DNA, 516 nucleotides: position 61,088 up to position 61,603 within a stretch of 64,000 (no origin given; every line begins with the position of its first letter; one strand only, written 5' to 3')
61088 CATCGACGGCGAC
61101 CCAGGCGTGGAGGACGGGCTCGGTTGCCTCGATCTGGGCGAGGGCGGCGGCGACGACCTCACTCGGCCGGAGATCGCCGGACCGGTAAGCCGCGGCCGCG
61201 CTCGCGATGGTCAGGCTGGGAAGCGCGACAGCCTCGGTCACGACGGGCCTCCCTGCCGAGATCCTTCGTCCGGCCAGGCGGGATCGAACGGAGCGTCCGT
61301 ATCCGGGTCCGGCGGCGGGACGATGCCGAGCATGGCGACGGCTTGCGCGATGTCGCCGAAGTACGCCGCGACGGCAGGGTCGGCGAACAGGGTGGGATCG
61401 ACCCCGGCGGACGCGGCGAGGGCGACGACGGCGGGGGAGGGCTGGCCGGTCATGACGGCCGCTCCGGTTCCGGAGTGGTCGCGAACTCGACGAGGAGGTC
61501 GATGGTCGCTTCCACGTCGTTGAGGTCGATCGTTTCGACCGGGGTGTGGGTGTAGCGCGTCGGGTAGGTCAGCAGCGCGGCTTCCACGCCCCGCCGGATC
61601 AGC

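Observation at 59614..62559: Four-gene, fully overlap-coupled operon: M42 peptidase, AtzG-like 71-aa protein, amidase, second 71-aa protein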

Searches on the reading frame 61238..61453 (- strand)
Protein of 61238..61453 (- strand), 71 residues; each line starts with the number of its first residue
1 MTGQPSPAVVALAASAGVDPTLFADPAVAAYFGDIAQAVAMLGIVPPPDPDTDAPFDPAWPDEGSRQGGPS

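Call 5: search_protein_families(library=pfam, proteins=[window:61238-61453:-], max_evalue=1)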
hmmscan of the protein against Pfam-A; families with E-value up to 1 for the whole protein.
window:61238-61453:- (71 aa): 0 families

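Call 6: search_protein_families(library=ncbifam, proteins=[window:61238-61453:-], max_evalue=1)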
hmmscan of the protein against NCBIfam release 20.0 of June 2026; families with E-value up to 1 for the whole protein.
window:61238-61453:- (71 aa): 0 families

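Call 8: search_solved_structures(query=window:61238-61453:-, max_evalue=10, show_alignments=3)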
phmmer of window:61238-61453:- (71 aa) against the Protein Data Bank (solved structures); distinct sequences matched with E-value up to 10: 0.

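Call 10: find_homologous_proteins(query=window:61238-61453:-, max_evalue=0.01)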
Query window:61238-61453:- (71 aa): 4 proteins with E <= 0.01 among 17 candidates.
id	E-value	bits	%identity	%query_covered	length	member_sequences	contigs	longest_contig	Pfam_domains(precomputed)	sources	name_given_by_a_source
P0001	4.1e-37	143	100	100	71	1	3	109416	-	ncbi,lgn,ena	-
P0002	5.3e-27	111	82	100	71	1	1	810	-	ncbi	-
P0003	4.3e-21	93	70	100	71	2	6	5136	-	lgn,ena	-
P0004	2.8e-19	87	66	100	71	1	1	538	-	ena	-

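Call 25: find_homologous_proteins(query=A2, max_evalue=0.01)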
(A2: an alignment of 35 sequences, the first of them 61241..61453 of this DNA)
Query A2 (35 sequences) (71 aa, profile of the alignment): 68 proteins with E <= 0.01 among 810 candidates.
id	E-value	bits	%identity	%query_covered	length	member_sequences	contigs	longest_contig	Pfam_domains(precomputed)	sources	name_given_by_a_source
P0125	8.6e-19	86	27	52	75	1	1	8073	-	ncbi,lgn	ncbi:MAG: hypothetical protein ACR2OO_12915 [Thermomicrobiales bacterium]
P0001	9.7e-13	66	100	100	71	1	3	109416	-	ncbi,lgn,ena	-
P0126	2.6e-12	65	83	8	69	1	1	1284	-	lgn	-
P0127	3.3e-12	65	-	-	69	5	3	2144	-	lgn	-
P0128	3.4e-12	64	75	11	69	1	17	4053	-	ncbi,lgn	-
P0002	3.9e-12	64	82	100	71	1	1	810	-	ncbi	-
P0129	6.2e-12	64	83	8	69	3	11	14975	-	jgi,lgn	jgi:hypothetical protein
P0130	6.8e-12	63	34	54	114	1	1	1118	-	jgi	jgi:hypothetical protein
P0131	8.6e-12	63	67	8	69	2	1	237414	-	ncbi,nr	ncbi:MAG: hypothetical protein M9947_01915 [Thermomicrobiales bacterium]|nr:hypothetical protein [Th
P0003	1.4e-11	63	70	100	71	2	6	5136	-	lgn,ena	-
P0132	2.1e-11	62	75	11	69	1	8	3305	-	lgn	-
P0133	2.4e-11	62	72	100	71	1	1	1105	-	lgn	-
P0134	3.6e-11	61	80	7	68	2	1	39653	-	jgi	jgi:hypothetical protein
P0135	4.9e-11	61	29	48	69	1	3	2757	-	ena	-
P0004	7.0e-11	60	66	100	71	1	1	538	-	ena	-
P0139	4.5e-10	58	33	51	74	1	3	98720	-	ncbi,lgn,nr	ncbi:MAG: hypothetical protein M3464_15505 [Chloroflexota bacterium]|nr:hypothetical protein [Chloro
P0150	7.2e-9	54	29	85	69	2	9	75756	-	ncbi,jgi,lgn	ncbi:MAG: hypothetical protein R2848_14795 [Thermomicrobiales bacterium]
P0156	2.5e-8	52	83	8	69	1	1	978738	-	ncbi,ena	-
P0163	8.1e-8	50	83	8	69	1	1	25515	-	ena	-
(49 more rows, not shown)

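Call 27: search_solved_structures(query=A2, max_evalue=10, show_alignments=5)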
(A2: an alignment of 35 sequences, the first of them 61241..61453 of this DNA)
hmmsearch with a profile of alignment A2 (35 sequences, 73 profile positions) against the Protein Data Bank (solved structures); distinct sequences matched with E-value up to 10: 28.
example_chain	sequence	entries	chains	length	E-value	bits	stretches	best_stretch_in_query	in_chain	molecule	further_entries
2df4_C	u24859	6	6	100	0.00043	24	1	10-60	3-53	Aspartyl/glutamyl-tRNA(Asn/Gln) amidotransferase subunit C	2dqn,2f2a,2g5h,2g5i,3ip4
5tgw_A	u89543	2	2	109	0.00084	23.1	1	12-52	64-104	PS1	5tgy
7jh6_A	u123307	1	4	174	0.0015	22.3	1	13-53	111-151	Two-domain di-Zn(II) and porphyrin-binding protein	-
3h0l_C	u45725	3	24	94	0.0029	21.3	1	11-59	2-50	Glutamyl-tRNA(Gln) amidotransferase subunit C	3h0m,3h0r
6z35_A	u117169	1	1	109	0.02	18.6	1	12-52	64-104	Maquette 2-1ip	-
3al0_C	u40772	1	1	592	0.03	18.1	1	11-60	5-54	Glutamyl-tRNA(Gln) amidotransferase subunit C,Linker,Glutamate--tRNA ligase 2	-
8qae_A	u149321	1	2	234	0.077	16.8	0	27-49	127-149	sc-apCC-6-SLLA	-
8a3k_UNK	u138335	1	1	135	0.15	15.9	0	29-44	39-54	sc-apCC-4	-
7kak_F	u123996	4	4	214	0.15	15.9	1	20-60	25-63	Protein transport protein Sec72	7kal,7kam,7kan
8ppr_F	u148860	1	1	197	0.16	15.8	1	9-51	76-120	Kinetochore protein Spc24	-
9lc0_A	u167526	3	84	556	0.31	14.9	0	30-52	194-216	60 kDa protein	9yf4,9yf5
8ryz_A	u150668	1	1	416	0.33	14.8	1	18-63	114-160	selenoneine synthase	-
8k5i_A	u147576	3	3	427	0.34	14.7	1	18-63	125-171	selenoneine synthase SenA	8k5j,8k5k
2kz6_A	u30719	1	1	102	0.4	14.5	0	8-53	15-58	Uncharacterized protein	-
7jrq_A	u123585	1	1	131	0.43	14.4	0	12-47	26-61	MPP1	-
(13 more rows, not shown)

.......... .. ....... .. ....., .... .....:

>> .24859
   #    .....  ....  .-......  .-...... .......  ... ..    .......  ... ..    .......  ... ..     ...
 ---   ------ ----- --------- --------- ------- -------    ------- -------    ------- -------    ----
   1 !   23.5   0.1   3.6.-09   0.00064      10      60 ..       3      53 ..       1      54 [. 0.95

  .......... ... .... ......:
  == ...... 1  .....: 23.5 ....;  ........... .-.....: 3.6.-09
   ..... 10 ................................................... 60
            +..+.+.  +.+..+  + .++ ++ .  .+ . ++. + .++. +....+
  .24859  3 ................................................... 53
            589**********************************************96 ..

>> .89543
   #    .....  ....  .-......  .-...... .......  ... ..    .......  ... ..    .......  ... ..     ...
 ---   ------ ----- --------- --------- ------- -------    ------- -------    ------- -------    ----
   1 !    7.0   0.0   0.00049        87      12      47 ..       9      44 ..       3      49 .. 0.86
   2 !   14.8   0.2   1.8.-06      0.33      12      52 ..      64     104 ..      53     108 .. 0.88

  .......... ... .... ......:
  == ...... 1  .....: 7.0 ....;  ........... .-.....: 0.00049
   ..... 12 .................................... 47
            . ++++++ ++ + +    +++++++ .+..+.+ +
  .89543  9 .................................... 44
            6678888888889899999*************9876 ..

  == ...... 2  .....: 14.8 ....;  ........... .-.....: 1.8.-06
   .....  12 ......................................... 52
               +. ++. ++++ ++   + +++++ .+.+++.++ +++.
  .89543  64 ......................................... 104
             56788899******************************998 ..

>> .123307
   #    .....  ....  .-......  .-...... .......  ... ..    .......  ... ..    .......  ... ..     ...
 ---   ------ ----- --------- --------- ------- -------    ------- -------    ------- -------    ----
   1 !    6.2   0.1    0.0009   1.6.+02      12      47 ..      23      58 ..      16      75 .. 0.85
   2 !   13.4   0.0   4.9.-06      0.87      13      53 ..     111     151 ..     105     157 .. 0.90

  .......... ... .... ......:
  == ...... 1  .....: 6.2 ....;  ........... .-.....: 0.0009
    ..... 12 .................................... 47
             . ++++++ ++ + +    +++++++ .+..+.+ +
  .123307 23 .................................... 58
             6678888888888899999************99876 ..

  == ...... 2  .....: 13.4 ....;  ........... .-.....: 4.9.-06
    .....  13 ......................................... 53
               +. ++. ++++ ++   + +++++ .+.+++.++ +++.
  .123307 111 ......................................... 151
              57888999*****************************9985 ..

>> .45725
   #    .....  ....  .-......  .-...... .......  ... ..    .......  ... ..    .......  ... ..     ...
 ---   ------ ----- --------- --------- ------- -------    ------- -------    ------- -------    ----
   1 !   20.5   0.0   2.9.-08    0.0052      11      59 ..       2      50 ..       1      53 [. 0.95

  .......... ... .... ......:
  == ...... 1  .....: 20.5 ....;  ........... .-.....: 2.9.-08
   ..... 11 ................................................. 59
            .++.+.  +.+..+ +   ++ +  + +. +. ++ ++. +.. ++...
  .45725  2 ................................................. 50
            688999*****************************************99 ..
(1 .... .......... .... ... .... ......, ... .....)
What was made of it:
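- Family profile against PDB: GatC chains take ranks 1, 4 and 6 of 177,635 sequences, aligned in register with GatC residues 2-54 (call 27). The small1 family profile's best PDB matches are GatC chains (call 27).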

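Call 42: search_protein_families(library=pfam, proteins=[P0125, P0130, P0139], max_evalue=10)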
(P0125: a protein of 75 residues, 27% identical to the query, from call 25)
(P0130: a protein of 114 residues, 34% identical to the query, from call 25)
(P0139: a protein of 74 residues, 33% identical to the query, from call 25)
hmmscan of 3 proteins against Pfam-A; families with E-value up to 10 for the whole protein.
P0125 (75 aa): 2 families
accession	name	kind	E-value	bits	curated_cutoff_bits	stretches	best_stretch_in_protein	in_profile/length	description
PF13318.11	AtzG-like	-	0.00051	20.8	24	1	18-64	2-49/50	1-carboxybiuret hydrolase subunit AtzG-like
PF20613.4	HipA_2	-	0.06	13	27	1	9-46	35-72/240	HipA-like kinase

P0130 (114 aa): 1 family
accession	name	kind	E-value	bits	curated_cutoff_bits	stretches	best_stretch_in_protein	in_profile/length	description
PF13318.11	AtzG-like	-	0.0046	17.8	24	1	57-96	2-41/50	1-carboxybiuret hydrolase subunit AtzG-like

P0139 (74 aa): 0 families

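Call 58: predict_structure(alignment_id=A3)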
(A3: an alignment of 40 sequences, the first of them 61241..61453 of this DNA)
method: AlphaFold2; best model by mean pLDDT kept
length: 71 residues; sequences in the alignment: 40
mean_pLDDT: 73.2   pTM: 0.41
mean pLDDT of the five models: 73.2, 69.4, 69.2, 68.6, 68.4
residues with pLDDT >= 90: 0; 70-90: 47; 50-70: 22; < 50: 2
segments of 3 or more residues with pLDDT < 50: none
pLDDT, mean of each block of 10 residues (from residue 1): 69 82 83 84 70 68 59 55
secondary structure, 60 per line:
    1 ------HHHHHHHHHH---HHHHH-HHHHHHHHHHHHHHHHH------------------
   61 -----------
elements in order: H7-16 H20-24 H26-42
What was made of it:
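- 61238..61453 (-): small1: 71-aa divergent GatC/AtzG-like small subunit. Its start overlaps the M42 stop (ATGA) and its stop overlaps the amidase start (GTGA). AF2 model: three N-terminal helices followed by an extended tail, pLDDT 73 (call 58).
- On AtzG-like / GatC superfamily: The monomer model has three N-terminal helices and an extended tail (call 58).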

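Call 65: fold_search(model_id=the predicted structure, library=pdb)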
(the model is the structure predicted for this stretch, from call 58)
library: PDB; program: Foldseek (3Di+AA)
matches with E <= 10: 0; with E <= 0.001: 0
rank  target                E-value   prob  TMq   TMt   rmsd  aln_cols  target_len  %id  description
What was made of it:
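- On AtzG-like / GatC superfamily: Foldseek found nothing (call 65).
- Foldseek on the small1 model found nothing (call 65).
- Tried and rejected: No hits at all (call 65).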

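Call 66: find_encoding_contigs(protein=P0156, flank=5000, max_places=2)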
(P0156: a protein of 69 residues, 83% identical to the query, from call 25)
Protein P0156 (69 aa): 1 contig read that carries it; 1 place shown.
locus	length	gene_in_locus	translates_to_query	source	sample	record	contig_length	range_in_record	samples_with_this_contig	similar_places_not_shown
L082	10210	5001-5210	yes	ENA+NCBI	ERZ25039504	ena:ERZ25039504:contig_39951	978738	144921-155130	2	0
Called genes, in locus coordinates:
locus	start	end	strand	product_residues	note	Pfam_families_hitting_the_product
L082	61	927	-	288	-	PF00561:Abhydrolase_1, PF12146:Hydrolase_4, PF12697:Abhydrolase_6, PF03096:Ndr (weak), PF00326:Peptidase_S9 (faint)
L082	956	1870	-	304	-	PF12911:OppC_N, PF00528:BPD_transp_1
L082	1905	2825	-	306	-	PF19300:BPD_transp_1_N, PF00528:BPD_transp_1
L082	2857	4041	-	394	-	PF00496:SBP_bac_5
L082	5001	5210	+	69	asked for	-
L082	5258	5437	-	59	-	-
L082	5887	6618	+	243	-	PF01425:Amidase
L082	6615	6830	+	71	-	-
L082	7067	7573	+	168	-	PF02615:Ldh_2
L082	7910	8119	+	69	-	PF02615:Ldh_2 (weak)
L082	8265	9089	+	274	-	PF02615:Ldh_2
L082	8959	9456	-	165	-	-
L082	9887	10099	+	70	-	-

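Call 67: find_encoding_contigs(protein=P0150, flank=5000, max_places=3)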
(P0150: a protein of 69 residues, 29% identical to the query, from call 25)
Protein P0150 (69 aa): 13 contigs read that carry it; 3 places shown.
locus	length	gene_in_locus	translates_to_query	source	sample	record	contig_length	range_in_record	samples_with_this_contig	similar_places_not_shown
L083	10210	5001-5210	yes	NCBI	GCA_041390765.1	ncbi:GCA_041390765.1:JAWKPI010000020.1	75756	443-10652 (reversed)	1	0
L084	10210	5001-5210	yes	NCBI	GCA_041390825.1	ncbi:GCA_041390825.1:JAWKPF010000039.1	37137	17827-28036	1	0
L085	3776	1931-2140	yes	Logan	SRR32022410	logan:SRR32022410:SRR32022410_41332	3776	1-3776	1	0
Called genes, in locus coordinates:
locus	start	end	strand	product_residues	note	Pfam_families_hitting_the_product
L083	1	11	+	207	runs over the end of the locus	PF05343:Peptidase_M42, PF01546:Peptidase_M20 (weak), PF04389:Peptidase_M28 (faint)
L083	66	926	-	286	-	PF12146:Hydrolase_4, PF00561:Abhydrolase_1, PF12697:Abhydrolase_6, PF00326:Peptidase_S9 (faint)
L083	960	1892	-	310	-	PF12911:OppC_N, PF00528:BPD_transp_1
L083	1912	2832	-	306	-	PF19300:BPD_transp_1_N, PF00528:BPD_transp_1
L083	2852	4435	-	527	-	PF00496:SBP_bac_5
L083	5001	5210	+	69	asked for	-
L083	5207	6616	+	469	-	PF01425:Amidase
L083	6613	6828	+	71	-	-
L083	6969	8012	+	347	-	PF02615:Ldh_2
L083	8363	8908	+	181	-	PF03328:HpcH_HpaI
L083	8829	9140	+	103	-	-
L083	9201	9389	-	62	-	PF23768:DUF7167 (weak)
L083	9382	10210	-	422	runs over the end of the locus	PF00291:PALP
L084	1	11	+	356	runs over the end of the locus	PF04389:Peptidase_M28 (faint), PF05343:Peptidase_M42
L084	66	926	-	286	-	PF12146:Hydrolase_4, PF00561:Abhydrolase_1, PF12697:Abhydrolase_6, PF00326:Peptidase_S9 (faint)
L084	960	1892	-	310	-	PF12911:OppC_N, PF00528:BPD_transp_1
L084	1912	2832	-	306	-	PF19300:BPD_transp_1_N, PF00528:BPD_transp_1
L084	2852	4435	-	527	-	PF00496:SBP_bac_5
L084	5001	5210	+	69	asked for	-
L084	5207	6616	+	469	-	PF01425:Amidase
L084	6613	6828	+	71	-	-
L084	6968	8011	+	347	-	PF02615:Ldh_2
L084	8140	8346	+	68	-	-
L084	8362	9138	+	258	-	PF03328:HpcH_HpaI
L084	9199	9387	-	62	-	PF23768:DUF7167 (weak)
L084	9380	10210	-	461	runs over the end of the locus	PF00291:PALP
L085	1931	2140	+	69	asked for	-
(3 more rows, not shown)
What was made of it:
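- Dpp/Opp transporter, abhydrolase and M42 genes lie next to the trio in L082-L084 (calls 66, 67).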

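Call 68: find_encoding_contigs(protein=P0163, flank=5000, max_places=2)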
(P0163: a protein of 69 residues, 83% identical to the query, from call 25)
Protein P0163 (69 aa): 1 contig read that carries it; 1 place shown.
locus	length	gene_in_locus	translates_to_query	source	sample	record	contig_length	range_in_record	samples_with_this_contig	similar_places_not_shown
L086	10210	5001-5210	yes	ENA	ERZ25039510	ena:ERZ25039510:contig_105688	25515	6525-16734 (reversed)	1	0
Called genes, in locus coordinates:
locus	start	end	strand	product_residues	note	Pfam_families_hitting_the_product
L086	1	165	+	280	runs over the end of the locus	PF20511:PMI_typeI_cat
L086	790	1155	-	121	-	PF01557:FAA_hydrolase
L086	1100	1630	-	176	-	PF01557:FAA_hydrolase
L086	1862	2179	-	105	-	-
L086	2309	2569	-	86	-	PF02852:Pyr_redox_dim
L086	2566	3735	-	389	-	PF07992:Pyr_redox_2, PF00070:Pyr_redox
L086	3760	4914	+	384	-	PF05343:Peptidase_M42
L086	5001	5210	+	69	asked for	-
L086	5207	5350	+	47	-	-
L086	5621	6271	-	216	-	-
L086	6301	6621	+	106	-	PF01425:Amidase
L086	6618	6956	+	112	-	-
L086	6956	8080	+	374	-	PF02615:Ldh_2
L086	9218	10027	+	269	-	PF03328:HpcH_HpaI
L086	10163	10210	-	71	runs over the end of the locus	-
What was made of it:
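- An Ldh_2-family gene follows the trio in some relatives (calls 66-68).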

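Call 75: search_solved_structures(query=P0125, max_evalue=10, show_alignments=3)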
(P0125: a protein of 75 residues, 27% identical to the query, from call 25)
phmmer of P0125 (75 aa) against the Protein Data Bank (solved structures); distinct sequences matched with E-value up to 10: 2.
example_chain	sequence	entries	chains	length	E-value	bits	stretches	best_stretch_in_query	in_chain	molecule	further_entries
1lrw_A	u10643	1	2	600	0.79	13.7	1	23-67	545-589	methanol dehydrogenase subunit 1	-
8up1_A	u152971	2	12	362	6.9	10.7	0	1-51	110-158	De Novo Protein sr322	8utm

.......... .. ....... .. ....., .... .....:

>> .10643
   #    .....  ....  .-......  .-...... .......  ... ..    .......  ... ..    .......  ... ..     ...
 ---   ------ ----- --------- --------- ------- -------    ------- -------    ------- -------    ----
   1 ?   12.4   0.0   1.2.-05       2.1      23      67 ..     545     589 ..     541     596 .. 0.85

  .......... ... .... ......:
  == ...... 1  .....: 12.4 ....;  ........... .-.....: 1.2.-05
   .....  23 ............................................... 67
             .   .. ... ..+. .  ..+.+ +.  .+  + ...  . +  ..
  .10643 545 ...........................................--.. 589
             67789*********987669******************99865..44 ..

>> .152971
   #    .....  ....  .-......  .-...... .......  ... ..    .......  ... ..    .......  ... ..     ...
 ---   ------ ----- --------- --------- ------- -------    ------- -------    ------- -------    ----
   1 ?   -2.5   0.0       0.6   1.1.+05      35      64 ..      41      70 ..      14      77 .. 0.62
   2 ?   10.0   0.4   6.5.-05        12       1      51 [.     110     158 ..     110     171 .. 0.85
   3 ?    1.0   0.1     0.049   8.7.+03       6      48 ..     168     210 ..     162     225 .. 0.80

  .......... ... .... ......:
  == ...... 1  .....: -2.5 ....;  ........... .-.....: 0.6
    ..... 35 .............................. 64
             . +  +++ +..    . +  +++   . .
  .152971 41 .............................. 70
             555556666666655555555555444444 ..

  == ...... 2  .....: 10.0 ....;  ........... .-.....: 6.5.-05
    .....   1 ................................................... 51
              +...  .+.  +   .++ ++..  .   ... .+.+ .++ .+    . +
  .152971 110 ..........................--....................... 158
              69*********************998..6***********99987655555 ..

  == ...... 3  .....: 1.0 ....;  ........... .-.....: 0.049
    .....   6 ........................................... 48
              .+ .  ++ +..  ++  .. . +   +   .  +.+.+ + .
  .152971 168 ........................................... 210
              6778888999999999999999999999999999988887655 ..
